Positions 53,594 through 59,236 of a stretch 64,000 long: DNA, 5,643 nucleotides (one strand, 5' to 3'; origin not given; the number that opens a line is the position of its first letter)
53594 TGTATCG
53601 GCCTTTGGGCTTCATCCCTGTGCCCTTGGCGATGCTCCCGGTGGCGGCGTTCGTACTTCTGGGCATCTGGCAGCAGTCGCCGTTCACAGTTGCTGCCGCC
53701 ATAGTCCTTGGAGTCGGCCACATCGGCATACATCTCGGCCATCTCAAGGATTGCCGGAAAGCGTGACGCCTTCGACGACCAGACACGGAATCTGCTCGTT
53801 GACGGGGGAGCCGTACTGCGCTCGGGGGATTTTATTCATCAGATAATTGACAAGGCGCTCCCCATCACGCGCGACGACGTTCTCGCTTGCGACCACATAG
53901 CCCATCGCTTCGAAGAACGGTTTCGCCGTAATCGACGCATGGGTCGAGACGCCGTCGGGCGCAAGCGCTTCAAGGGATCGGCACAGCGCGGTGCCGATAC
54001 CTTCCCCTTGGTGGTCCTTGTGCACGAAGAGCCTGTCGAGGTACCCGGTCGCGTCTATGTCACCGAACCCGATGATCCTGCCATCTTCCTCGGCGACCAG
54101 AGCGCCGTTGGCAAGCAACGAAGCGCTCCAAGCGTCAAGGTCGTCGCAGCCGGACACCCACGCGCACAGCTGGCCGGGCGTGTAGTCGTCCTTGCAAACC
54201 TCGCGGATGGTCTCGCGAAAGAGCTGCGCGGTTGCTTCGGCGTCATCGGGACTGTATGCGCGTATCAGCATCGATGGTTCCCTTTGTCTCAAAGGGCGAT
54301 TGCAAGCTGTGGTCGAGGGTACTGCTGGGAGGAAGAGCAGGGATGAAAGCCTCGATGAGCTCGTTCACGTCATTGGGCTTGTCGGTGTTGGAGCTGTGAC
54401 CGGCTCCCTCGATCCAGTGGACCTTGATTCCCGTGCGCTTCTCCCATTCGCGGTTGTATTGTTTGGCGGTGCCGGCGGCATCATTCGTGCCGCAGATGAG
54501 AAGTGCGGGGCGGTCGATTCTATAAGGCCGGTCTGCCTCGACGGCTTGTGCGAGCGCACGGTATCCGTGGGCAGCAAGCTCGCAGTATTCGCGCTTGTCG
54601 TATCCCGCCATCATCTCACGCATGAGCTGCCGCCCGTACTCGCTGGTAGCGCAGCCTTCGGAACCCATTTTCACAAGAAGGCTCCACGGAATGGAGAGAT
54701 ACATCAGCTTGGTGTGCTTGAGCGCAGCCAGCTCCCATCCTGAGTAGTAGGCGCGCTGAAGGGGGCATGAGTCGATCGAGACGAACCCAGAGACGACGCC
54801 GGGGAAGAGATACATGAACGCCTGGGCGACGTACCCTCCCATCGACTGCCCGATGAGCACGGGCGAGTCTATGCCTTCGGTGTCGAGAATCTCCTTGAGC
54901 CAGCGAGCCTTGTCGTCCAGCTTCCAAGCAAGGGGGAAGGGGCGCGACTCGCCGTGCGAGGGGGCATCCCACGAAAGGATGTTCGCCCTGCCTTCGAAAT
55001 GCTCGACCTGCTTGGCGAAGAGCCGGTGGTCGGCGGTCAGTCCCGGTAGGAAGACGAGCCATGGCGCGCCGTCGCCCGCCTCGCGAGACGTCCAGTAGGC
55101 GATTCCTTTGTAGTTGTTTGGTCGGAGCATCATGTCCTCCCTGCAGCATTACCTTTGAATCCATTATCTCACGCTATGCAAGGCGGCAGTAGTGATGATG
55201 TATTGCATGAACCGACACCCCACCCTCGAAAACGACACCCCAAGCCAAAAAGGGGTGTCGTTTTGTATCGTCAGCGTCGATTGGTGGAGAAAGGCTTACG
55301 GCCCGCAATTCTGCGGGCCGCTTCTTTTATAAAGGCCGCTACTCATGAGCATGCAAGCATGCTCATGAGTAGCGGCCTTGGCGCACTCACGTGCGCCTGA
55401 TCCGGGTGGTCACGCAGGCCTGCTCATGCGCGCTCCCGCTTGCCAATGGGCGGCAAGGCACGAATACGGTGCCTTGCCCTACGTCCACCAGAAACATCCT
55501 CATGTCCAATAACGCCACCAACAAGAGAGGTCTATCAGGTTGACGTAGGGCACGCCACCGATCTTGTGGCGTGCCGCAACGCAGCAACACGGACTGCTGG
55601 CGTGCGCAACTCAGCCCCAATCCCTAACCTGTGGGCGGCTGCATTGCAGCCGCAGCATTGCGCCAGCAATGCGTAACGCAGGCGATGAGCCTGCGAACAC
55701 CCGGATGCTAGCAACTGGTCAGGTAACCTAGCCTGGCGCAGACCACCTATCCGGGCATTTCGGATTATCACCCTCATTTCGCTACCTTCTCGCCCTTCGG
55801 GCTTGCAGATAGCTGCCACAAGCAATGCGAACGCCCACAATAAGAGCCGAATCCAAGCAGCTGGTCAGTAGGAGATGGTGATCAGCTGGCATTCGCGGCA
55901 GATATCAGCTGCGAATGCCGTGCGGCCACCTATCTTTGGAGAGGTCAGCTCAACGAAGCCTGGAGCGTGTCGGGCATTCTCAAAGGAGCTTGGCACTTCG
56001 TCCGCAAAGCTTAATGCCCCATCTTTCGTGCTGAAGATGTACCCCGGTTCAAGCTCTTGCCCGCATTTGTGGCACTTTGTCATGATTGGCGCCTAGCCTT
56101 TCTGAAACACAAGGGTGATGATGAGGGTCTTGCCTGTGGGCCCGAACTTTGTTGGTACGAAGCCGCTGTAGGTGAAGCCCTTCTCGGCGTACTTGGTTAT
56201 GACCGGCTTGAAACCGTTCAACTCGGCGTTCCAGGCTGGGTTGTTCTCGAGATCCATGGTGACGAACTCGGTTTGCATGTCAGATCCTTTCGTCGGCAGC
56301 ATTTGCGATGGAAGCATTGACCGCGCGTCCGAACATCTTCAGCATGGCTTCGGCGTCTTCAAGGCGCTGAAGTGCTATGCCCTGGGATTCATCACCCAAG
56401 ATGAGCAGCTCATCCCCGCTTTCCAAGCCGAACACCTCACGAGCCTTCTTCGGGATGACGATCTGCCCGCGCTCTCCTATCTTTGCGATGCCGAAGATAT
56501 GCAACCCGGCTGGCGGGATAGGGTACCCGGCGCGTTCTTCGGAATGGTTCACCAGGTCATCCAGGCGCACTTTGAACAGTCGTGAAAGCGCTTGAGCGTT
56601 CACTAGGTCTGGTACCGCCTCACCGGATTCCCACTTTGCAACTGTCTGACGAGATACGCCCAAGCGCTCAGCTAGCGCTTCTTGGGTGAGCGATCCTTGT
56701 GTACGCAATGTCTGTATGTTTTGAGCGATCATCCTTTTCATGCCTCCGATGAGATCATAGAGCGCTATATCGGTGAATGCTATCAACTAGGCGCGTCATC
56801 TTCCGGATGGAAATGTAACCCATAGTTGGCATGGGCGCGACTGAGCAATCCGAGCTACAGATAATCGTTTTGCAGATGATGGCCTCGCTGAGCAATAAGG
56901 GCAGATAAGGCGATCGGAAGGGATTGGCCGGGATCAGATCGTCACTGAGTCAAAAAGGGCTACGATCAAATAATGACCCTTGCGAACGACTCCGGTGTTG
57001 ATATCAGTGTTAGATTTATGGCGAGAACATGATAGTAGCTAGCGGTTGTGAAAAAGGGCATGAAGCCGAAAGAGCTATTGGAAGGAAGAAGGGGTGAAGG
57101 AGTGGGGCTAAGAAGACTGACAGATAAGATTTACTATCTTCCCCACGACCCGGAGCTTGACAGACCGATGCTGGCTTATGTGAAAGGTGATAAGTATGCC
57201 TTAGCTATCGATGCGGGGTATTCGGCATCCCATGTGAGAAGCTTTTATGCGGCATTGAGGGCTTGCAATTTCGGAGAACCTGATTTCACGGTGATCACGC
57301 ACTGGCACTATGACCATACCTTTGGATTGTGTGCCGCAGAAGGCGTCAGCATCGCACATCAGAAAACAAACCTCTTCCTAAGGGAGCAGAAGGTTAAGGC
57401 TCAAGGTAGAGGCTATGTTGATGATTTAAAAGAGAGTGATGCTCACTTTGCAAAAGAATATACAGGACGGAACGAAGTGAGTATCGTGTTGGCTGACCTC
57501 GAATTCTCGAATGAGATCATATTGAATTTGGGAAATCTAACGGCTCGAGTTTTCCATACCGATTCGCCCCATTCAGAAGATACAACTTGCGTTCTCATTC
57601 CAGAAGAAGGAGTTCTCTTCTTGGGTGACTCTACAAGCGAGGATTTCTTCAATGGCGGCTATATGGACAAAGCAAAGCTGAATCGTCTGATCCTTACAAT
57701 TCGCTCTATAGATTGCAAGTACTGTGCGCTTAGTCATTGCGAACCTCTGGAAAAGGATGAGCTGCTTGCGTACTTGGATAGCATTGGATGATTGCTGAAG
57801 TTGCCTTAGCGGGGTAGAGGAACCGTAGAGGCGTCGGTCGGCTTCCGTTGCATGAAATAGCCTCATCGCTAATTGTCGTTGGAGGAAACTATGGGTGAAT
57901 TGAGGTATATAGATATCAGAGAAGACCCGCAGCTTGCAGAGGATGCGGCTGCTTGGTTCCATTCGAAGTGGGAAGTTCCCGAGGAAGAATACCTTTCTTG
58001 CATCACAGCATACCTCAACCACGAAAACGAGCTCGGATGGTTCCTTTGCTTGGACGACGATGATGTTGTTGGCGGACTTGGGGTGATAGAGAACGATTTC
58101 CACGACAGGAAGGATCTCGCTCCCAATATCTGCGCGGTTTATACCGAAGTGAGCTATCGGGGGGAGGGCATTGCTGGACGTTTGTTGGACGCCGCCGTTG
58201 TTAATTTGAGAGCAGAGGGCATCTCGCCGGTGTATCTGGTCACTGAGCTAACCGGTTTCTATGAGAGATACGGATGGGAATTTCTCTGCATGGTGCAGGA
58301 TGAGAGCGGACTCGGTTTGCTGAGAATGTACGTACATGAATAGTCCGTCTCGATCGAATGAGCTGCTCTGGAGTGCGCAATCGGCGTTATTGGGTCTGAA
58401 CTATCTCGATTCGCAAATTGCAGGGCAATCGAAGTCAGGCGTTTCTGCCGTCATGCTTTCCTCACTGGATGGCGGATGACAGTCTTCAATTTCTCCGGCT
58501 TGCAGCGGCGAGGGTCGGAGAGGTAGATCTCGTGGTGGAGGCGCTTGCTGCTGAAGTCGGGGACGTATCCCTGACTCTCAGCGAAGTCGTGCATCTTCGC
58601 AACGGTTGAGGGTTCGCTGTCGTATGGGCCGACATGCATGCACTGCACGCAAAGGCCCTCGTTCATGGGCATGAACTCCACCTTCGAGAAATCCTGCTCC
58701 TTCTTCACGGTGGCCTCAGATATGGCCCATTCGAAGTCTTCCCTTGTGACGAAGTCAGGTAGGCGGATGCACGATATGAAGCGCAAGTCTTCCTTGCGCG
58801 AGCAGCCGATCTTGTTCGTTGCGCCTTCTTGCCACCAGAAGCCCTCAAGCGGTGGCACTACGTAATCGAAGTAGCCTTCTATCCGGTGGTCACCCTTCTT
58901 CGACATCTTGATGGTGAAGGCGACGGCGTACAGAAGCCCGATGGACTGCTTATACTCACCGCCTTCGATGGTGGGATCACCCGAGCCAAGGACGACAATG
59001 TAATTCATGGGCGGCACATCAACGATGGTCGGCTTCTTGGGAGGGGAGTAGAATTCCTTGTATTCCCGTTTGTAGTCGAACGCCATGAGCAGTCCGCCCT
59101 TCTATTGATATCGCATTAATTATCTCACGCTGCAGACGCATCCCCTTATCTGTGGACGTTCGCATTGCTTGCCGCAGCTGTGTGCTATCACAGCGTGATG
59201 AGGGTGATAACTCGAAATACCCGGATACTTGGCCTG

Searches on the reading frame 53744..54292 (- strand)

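Call 40: search_protein_families(library=pfam, proteins=[window:53744-54292:-], max_evalue=0.01)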
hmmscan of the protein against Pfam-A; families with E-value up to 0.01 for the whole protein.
window:53744-54292:- (182 aa): 4 families
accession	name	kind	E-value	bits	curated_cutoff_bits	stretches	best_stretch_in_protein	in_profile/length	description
PF13673.13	Acetyltransf_10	-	3.9e-17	62.9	23.6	1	35-151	3-125/128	Acetyltransferase (GNAT) domain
PF13508.13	Acetyltransf_7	-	1.7e-13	51.1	27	1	65-133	6-83/84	Acetyltransferase (GNAT) domain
PF00583.31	Acetyltransf_1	-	2.7e-11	44.2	20.7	1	43-132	14-116/116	Acetyltransferase (GNAT) family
PF13302.13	Acetyltransf_3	-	0.0062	17.7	25.4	1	9-111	3-108/138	Acetyltransferase (GNAT) domain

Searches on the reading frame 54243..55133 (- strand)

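Call 15: search_protein_families(library=pfam, proteins=[window:54243-55133:-])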
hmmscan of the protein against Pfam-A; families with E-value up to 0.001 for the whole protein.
window:54243-55133:- (296 aa): 4 families
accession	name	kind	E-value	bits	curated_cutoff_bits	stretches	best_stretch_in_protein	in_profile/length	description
PF12697.13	Abhydrolase_6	-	1.4e-19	72.1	26.3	1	26-258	1-216/217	Alpha/beta hydrolase family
PF00561.26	Abhydrolase_1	-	3.5e-17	63.3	25.8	1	24-122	1-102/245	alpha/beta hydrolase fold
PF12146.15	Hydrolase_4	-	1.9e-05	24.6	27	1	72-248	59-234/239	Serine aminopeptidase, S33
PF20408.4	Abhydrolase_11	-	2.5e-05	24.5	27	0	205-255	125-174/193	Alpha/beta hydrolase domain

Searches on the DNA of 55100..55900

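Call 82: search_rna_families(source=window, start=55300, end=55900, threshold=evalue, max_evalue=10)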
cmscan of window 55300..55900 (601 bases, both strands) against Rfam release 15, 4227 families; matches with E-value up to 10: 16.
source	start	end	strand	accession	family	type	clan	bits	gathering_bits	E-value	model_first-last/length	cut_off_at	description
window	55331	55380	-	RF01033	mir-767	Gene; miRNA;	-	34.5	90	2.8e-05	1-86/86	no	mir-767 microRNA precursor family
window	55300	55394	-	RF01699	Clostridiales-1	Gene; sRNA;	-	30.1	48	0.00011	1-120/166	3'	Clostridiales-1 RNA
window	55332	55380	+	RF04201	MIR7510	Gene; miRNA;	-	23.4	93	0.043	1-79/79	no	MIR7510 microRNA precursor family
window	55331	55380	-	RF03651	mir-2070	Gene; miRNA;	-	22.9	95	0.024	1-71/71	no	mir-2070 microRNA precursor family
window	55332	55379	+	RF03651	mir-2070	Gene; miRNA;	-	18.9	95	0.33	1-71/71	no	mir-2070 microRNA precursor family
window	55335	55376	-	RF03296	MIR8788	Gene; miRNA;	-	18.8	124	1.7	1-138/138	no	MIR8788 microRNA precursor family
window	55332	55379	+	RF03296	MIR8788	Gene; miRNA;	-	18.7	124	1.9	1-138/138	no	MIR8788 microRNA precursor family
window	55345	55455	-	RF00463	ApoB_5_CRE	Cis-reg;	-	18.7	55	3.4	1-127/127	no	Apolipoprotein B (apoB) 5' UTR cis-regulatory element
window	55337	55374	-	RF04201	MIR7510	Gene; miRNA;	-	17.1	93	1.9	3-76/79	no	MIR7510 microRNA precursor family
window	55314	55475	-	RF00261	IRES_L-myc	Cis-reg; IRES;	-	16.5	60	0.6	1-221/221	no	L-myc internal ribosome entry site (IRES)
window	55334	55398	-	RF02867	ncS011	Gene; sRNA;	-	16.3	48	0.075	152-204/207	no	Burkholderia sRNA 11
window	55714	55784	-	RF01137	sR21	Gene; snRNA; snoRNA; CD-box;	-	16.3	45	3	1-67/67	no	Small nucleolar RNA sR21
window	55333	55377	+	RF01670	P17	Gene; sRNA;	-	14.6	45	0.27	251-282/282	no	Pseudomonas sRNA P17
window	55300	55335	+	RF00519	suhB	Gene; sRNA;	CL00108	13.8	41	4.3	41-77/77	5'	Makes More Granules Regulator RNA (mmgR)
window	55780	55814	+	RF04284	mir-532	Gene; miRNA;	-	13.6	75.2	8.1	1-75/75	no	mir-532 microRNA precursor family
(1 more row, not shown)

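Call 83: search_rna_families(source=window, start=55100, end=55500, threshold=evalue, max_evalue=0.01, show_alignments=2)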
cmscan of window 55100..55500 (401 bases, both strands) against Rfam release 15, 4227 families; matches with E-value up to 0.01: 3.
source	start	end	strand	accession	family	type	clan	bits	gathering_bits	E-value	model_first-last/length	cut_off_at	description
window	55331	55380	-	RF01033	mir-767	Gene; miRNA;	-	34.5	90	1.9e-05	1-86/86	no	mir-767 microRNA precursor family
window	55331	55379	-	RF04201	MIR7510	Gene; miRNA;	-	31.3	93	0.00026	1-79/79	no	MIR7510 microRNA precursor family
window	55332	55379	-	RF03244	mir-4798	Gene; miRNA;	-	24.9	75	0.0083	1-75/75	no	mir-4798 microRNA precursor family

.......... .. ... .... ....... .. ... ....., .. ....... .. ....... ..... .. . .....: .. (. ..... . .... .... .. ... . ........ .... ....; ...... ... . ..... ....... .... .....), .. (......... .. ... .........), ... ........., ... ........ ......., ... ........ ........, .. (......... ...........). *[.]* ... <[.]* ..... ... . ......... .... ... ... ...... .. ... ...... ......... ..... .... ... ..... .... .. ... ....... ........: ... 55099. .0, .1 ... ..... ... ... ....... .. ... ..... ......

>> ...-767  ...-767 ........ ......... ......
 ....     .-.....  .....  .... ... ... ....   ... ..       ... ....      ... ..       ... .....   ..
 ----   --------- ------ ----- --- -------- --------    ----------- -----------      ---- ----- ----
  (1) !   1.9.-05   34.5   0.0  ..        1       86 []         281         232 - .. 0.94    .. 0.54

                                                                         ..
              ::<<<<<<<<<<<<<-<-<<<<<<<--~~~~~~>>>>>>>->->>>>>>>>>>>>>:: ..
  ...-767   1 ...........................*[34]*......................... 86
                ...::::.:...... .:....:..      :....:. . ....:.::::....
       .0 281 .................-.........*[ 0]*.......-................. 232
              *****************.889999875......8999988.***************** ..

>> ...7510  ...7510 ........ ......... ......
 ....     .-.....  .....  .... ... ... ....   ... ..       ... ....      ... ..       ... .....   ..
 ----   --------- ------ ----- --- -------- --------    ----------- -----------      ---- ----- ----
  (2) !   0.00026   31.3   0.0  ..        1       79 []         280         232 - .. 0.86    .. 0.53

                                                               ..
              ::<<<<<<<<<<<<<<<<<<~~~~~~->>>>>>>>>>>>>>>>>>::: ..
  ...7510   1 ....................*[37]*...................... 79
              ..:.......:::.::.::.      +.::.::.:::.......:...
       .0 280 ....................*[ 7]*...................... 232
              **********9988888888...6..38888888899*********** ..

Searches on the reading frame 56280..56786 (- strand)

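Call 40: search_protein_families(library=pfam, proteins=[window:56280-56786:-], max_evalue=0.01)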
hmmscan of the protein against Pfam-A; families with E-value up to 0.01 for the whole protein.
window:56280-56786:- (168 aa): 18 families
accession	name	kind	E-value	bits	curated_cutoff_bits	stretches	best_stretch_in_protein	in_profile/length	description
PF01381.28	HTH_3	-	3.4e-16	59.5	23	1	24-78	1-55/55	Helix-turn-helix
PF13560.12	HTH_31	-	1.1e-09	38.9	27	1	24-77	6-59/64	Helix-turn-helix domain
PF04014.23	MazE_antitoxin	-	1.1e-07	32.2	24.7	1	100-139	1-40/48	Antidote-toxin recognition MazE, bacterial antitoxin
PF12844.13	HTH_19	-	1.2e-07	32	30.2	1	22-80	2-60/64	Helix-turn-helix domain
PF13443.12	HTH_26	-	1.1e-05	26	22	1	30-82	8-61/63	Cro/C1-type HTH DNA-binding domain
PF08279.18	HTH_11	-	4e-05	23.8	25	1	24-50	6-33/55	HTH domain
PF08220.18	HTH_DeoR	-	0.00013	22.1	21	1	24-49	6-31/57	DeoR-like helix-turn-helix domain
PF17762.8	HTH_ParB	-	0.00023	21.7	22.6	1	21-50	9-38/102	ParB HTH domain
PF13384.12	HTH_23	-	0.00054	20.1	24.6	1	32-52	17-37/50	Homeodomain-like domain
PF13412.12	HTH_24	-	0.00086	19.3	21.9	1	25-50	10-35/48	Winged helix-turn-helix DNA-binding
PF15943.11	YdaS_toxin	-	0.00087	19.5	30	1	35-54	11-30/65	Bacterial toxin YdaS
PF01047.28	MarR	-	0.0013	19.1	24.6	1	25-51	10-36/59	MarR family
PF14549.12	P22_Cro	-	0.0017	18.5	30.2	1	35-61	12-36/60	DNA-binding transcriptional regulator Cro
PF07022.19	Phage_CI_repr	-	0.0019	19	22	1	34-77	14-56/65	Bacteriophage CI repressor helix-turn-helix domain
PF13545.12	HTH_Crp_2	-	0.0021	18.4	27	1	31-50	21-40/70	Crp-like helix-turn-helix domain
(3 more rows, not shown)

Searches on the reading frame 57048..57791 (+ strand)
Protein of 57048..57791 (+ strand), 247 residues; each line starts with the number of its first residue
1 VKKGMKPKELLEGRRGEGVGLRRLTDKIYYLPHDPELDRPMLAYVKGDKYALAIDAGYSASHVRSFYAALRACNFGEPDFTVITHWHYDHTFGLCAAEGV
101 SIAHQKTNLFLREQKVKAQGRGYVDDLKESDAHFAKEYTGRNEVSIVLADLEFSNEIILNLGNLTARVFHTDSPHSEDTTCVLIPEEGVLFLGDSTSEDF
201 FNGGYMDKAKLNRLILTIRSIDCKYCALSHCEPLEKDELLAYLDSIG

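Call 15: search_protein_families(library=pfam, proteins=[window:57048-57791:+])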
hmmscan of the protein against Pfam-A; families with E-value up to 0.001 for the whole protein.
window:57048-57791:+ (247 aa): 1 family
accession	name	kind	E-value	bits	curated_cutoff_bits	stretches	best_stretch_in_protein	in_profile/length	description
PF00753.33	Lactamase_B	-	2e-08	34.9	22.7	1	45-196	11-151/196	Metallo-beta-lactamase superfamily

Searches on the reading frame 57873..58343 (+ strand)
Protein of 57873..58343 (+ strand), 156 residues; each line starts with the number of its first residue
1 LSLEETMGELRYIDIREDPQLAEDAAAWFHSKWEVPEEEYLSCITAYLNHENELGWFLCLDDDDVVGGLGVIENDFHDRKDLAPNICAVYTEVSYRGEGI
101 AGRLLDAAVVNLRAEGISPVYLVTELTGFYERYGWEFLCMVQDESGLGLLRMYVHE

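Call 40: search_protein_families(library=pfam, proteins=[window:57873-58343:+], max_evalue=0.01)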
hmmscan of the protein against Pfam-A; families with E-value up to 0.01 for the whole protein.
window:57873-58343:+ (156 aa): 5 families
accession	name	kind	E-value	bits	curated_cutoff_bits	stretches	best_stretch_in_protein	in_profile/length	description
PF13527.13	Acetyltransf_9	-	6.5e-11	42.8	25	1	45-137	35-126/127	Acetyltransferase (GNAT) domain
PF00583.31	Acetyltransf_1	-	2.3e-10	41.2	20.7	1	27-135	10-116/116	Acetyltransferase (GNAT) family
PF13508.13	Acetyltransf_7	-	2.8e-09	37.6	27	1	56-136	5-83/84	Acetyltransferase (GNAT) domain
PF13673.13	Acetyltransf_10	-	2.4e-07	31.2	23.6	1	43-152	21-124/128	Acetyltransferase (GNAT) domain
PF14542.12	Acetyltransf_CG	-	0.0013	19.3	30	1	83-117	24-58/80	GCN5-related N-acetyl-transferase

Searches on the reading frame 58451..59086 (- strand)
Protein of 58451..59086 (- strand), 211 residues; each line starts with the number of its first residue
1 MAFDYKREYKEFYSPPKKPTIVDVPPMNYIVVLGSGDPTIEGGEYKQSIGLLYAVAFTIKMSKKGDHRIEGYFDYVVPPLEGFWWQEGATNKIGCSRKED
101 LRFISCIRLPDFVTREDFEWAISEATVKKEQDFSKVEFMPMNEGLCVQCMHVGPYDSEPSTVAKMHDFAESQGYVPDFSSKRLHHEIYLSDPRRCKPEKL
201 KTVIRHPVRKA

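Call 15: search_protein_families(library=pfam, proteins=[window:58451-59086:-])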
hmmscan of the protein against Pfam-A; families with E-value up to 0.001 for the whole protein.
window:58451-59086:- (211 aa): 1 family
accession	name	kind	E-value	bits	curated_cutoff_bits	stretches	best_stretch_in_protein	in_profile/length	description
PF06445.20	GyrI-like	-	2e-18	67.6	26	1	18-209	2-155/155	GyrI-like small molecule binding domain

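Call 64: find_encoding_contigs(protein=window:58451-59086:-, flank=6000, max_places=10)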
Protein window:58451-59086:- (211 aa): 22 contigs read that carry it; 7 places shown.
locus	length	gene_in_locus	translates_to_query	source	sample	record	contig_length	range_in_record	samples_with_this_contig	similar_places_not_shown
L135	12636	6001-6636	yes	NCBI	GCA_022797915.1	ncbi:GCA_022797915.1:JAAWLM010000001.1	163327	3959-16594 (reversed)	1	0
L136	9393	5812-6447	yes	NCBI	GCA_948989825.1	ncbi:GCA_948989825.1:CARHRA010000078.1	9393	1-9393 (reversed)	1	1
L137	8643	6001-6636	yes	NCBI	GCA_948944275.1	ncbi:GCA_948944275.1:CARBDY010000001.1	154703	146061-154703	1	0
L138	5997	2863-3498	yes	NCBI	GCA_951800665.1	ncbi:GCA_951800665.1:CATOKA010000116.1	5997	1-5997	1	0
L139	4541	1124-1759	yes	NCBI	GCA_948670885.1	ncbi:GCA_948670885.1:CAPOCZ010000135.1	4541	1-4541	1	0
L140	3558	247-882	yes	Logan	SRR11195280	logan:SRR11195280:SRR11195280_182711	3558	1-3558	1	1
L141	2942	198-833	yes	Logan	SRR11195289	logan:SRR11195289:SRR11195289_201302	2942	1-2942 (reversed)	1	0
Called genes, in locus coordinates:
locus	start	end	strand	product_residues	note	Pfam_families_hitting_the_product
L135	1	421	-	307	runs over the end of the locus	PF00551:Formyl_trans_N, PF02911:Formyl_trans_C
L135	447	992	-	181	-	PF01327:Pep_deformylase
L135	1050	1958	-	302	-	PF02899:Phage_int_SAM_1, PF13495:Phage_int_SAM_4 (weak), PF00589:Phage_integrase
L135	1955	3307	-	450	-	PF01134:GIDA, PF02737:3HCDH_N (faint)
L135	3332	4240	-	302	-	PF13349:DUF4097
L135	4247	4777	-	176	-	PF07022:Phage_CI_repr (weak), PF12844:HTH_19, PF13560:HTH_31, PF01381:HTH_3, PF13443:HTH_26 (weak)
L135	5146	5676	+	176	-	PF00583:Acetyltransf_1, PF24553:Rv0428c_C (weak), PF13673:Acetyltransf_10, PF13508:Acetyltransf_7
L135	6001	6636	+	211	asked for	PF06445:GyrI-like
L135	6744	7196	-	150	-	PF13527:Acetyltransf_9, PF00583:Acetyltransf_1, PF13673:Acetyltransf_10 (weak), PF13508:Acetyltransf_7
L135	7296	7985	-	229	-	PF00753:Lactamase_B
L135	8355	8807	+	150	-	PF12844:HTH_19, PF13443:HTH_26 (weak), PF13560:HTH_31, PF01381:HTH_3, PF04014:MazE_antitoxin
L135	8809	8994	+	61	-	-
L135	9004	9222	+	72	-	PF20097:DUF6487 (weak)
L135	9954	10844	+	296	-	PF00561:Abhydrolase_1, PF12697:Abhydrolase_6, PF20408:Abhydrolase_11 (faint)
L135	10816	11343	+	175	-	PF00583:Acetyltransf_1, PF13673:Acetyltransf_10, PF13508:Acetyltransf_7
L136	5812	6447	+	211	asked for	PF06445:GyrI-like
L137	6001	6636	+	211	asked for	PF06445:GyrI-like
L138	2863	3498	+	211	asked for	PF06445:GyrI-like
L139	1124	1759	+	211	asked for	PF06445:GyrI-like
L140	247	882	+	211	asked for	PF06445:GyrI-like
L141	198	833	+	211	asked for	PF06445:GyrI-like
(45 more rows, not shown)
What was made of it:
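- Tried and rejected: It is the same species, because another contig of the same assembly carries the identical GyrI-like protein and the same gene order (call 64).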
